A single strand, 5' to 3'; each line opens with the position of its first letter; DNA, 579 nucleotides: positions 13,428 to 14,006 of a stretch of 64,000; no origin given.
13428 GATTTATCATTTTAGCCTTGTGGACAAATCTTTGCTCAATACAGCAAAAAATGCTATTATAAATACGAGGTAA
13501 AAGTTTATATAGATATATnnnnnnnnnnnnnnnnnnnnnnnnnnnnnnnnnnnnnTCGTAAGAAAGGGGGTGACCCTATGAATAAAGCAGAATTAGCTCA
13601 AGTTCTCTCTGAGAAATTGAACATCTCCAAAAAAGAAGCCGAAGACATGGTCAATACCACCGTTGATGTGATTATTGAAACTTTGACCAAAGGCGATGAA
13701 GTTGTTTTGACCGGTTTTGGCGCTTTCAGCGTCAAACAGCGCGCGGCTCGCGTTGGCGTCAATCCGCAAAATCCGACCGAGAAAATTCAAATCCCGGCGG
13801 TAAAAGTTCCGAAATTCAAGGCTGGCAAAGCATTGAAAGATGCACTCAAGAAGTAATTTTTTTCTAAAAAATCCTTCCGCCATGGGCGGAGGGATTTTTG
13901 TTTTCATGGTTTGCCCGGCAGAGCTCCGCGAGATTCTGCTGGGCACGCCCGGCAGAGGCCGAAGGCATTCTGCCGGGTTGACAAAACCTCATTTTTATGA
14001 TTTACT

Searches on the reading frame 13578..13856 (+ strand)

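Call 89: search_protein_families(library=pfam, proteins=[window:13578-13856:+], max_evalue=0.01)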
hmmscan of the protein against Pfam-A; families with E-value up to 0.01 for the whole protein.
window:13578-13856:+ (92 aa): 6 families
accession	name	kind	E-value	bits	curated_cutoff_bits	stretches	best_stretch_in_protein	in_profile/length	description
PF00216.26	Bac_DNA_binding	-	1.4e-30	105.8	22.4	1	1-90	1-89/90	Bacterial DNA-binding protein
PF18175.6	HU-CCDC81_bac_2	-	9.9e-07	29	35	1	6-54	3-51/70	CCDC81-like prokaryotic HU domain 2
PF18291.6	HU-HIG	-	2.6e-05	24.7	26.2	1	3-92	34-120/125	HU domain fused to wHTH, Ig, or Glycine-rich motif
PF18174.6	HU-CCDC81_bac_1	-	0.003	17.9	26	1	27-59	3-35/59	CCDC81-like prokaryotic HU domain 1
PF18289.6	HU-CCDC81_euk_2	-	0.0033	17.9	26.1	1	10-59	10-61/75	CCDC81 eukaryotic HU domain 2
PF14908.11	HU-CCDC81_euk_1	-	0.0098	16.4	26.1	0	14-73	17-73/89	CCDC81 eukaryotic HU domain 1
